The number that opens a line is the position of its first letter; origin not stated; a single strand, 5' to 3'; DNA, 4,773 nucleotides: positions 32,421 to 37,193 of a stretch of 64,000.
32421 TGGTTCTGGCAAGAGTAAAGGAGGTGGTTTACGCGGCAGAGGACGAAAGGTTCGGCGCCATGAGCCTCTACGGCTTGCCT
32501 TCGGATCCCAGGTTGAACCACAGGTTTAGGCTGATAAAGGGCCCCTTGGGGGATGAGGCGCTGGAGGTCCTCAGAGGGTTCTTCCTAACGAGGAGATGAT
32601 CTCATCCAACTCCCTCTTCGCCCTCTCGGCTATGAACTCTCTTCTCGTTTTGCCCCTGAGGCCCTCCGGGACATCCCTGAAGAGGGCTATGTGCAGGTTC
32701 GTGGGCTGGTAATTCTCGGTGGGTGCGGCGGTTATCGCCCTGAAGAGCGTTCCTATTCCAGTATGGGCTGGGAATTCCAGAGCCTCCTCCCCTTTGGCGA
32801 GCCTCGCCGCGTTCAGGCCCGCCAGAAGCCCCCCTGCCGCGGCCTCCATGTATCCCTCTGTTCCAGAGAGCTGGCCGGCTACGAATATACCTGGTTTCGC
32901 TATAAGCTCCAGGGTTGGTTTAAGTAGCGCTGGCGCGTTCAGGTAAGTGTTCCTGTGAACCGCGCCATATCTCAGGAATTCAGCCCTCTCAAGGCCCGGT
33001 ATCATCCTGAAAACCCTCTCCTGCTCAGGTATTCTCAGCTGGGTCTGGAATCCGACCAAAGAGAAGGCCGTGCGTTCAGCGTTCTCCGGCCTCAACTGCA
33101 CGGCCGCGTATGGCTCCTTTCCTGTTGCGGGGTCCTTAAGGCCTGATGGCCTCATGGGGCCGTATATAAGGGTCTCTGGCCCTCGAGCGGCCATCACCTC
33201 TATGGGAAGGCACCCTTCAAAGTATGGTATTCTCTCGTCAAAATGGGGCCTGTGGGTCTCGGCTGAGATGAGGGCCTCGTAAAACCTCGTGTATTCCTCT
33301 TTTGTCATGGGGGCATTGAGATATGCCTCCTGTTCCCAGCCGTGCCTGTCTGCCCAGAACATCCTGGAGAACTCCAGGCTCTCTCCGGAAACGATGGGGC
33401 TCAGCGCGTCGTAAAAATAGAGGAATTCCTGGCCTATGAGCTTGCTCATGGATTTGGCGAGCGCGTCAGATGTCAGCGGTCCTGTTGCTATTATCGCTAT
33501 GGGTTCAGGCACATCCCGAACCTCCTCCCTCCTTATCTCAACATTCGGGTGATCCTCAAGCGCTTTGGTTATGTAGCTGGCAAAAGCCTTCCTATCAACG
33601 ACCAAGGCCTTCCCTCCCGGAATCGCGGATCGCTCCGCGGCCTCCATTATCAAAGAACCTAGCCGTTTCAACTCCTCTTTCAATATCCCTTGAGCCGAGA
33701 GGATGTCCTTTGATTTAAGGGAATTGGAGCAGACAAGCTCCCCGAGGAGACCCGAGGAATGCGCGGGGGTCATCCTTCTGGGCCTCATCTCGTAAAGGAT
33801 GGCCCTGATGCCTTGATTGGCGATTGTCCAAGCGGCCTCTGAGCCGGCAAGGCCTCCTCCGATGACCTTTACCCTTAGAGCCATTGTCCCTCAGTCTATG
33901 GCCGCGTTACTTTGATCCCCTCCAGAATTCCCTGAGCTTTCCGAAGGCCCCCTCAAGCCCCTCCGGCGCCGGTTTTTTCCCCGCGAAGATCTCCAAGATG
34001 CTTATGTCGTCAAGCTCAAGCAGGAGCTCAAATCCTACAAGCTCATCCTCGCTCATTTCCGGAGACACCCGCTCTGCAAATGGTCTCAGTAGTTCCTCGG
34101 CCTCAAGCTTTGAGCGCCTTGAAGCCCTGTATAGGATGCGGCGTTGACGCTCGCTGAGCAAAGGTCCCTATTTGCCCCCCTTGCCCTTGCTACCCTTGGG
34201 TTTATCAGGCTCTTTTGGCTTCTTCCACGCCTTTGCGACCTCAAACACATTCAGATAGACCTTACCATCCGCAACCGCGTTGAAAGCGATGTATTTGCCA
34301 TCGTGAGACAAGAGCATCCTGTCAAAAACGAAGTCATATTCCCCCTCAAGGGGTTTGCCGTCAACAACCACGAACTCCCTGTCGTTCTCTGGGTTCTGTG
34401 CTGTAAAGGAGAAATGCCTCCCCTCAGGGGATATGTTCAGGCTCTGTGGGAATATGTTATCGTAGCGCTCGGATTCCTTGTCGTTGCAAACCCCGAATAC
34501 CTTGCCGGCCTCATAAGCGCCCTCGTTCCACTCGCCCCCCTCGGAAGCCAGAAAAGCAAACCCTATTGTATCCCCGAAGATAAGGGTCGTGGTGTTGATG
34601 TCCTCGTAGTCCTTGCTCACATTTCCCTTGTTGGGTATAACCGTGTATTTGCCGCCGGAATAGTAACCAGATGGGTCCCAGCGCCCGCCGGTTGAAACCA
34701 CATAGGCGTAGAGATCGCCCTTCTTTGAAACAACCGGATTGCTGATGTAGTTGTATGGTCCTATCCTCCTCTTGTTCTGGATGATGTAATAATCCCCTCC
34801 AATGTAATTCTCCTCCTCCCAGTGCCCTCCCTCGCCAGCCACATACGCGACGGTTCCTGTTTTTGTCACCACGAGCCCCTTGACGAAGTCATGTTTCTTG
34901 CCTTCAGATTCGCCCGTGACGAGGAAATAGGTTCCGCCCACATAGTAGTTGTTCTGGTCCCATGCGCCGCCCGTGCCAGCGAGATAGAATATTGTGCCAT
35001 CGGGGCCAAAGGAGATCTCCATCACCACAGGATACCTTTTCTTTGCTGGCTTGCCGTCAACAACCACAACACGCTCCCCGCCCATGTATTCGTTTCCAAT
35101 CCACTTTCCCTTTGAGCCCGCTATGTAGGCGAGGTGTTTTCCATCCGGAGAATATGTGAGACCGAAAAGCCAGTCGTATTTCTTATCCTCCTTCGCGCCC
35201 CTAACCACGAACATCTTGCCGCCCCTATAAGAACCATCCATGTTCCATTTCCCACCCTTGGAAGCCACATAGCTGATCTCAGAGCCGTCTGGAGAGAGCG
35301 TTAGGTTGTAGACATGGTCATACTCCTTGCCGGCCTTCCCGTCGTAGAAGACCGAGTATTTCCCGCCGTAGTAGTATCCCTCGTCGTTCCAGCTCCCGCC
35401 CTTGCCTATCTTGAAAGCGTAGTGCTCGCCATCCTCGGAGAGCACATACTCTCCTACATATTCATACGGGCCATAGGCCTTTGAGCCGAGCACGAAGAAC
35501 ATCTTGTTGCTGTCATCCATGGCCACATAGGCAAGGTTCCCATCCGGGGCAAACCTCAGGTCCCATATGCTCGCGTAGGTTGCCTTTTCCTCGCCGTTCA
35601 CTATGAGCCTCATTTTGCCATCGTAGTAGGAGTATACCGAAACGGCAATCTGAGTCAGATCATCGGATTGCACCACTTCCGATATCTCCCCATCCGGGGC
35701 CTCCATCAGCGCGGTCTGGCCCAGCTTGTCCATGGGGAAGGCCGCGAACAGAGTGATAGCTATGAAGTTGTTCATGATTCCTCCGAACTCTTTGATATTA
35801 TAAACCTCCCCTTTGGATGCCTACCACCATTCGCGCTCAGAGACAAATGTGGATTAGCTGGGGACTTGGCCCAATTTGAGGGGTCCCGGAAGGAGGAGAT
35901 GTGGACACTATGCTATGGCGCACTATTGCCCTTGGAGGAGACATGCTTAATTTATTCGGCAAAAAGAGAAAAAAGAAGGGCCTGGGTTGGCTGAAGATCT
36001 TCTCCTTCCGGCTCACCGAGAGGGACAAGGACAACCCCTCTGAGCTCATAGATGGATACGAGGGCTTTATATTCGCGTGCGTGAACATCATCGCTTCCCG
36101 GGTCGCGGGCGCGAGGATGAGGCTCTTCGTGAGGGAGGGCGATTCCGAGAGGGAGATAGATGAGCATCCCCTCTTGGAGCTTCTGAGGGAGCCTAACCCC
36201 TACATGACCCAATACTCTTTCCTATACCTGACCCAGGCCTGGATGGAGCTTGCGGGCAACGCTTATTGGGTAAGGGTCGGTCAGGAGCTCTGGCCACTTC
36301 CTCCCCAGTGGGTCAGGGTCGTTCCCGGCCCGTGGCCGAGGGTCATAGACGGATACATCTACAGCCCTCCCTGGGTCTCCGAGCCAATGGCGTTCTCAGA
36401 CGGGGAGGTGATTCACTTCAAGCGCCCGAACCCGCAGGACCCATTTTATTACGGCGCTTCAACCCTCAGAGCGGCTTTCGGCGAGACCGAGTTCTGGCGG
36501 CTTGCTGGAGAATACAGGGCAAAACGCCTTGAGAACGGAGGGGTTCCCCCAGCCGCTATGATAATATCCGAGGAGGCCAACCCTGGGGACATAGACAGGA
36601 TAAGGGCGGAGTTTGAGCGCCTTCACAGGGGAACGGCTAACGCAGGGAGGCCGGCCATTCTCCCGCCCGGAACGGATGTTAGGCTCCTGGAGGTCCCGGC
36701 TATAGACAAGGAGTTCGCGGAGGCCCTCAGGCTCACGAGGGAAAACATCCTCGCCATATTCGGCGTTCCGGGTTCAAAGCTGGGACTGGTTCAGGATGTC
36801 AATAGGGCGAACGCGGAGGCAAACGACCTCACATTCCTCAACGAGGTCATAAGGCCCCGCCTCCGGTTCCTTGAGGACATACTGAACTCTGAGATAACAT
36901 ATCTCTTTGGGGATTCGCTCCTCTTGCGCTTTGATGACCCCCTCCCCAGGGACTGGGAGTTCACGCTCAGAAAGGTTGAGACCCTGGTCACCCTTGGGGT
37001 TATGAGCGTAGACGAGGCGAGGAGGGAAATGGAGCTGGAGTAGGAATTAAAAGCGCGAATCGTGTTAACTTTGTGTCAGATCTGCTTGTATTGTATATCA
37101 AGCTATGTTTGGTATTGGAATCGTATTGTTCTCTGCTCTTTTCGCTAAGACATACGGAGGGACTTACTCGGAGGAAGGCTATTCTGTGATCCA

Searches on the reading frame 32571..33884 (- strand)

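Call 43: search_protein_families(library=pfam, proteins=[window:32571-33884:-], max_evalue=0.001)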
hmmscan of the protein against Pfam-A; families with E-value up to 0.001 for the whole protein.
window:32571-33884:- (437 aa): 3 families
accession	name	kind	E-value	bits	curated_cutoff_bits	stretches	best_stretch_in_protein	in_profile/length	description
PF01134.28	GIDA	-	2.2e-94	317.1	22.1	1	5-367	2-391/391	Glucose inhibited division protein A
PF13450.12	NAD_binding_8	-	0.00011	22.8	21.9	1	7-36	1-30/68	NAD(P)-binding Rossmann-like domain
PF00890.30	FAD_binding_2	-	0.00024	20.9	20.4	1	7-55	4-53/414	FAD binding domain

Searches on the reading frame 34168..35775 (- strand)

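Call 43: search_protein_families(library=pfam, proteins=[window:34168-35775:-], max_evalue=0.001)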
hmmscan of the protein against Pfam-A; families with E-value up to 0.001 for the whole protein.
window:34168-35775:- (535 aa): 2 families
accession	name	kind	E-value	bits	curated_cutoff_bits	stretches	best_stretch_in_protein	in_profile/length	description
PF07676.18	PD40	-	1.1e-06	28.8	20.9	0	207-224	15-33/38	WD40-like Beta Propeller Repeat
PF00400.38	WD40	-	8.4e-05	23.4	27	0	68-89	12-33/39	WD domain, G-beta repeat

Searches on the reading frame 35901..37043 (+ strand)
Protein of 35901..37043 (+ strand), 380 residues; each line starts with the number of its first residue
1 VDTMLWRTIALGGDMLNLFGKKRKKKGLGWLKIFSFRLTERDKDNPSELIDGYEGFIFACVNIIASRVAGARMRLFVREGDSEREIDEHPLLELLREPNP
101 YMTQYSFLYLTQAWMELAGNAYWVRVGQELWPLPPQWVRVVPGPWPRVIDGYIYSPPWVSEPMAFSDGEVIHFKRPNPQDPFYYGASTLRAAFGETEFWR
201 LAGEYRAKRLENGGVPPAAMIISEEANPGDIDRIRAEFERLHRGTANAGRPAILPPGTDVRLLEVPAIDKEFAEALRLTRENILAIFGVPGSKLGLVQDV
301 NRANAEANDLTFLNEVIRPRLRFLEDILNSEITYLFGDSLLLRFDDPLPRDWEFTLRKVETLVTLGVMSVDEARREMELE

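Call 43: search_protein_families(library=pfam, proteins=[window:35901-37043:+], max_evalue=0.001)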
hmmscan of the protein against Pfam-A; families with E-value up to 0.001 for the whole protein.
window:35901-37043:+ (380 aa): 1 family
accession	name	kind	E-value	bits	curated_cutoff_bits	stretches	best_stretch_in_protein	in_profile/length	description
PF04860.17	Phage_portal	-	5.5e-61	207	39.1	1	57-376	3-319/321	Phage portal protein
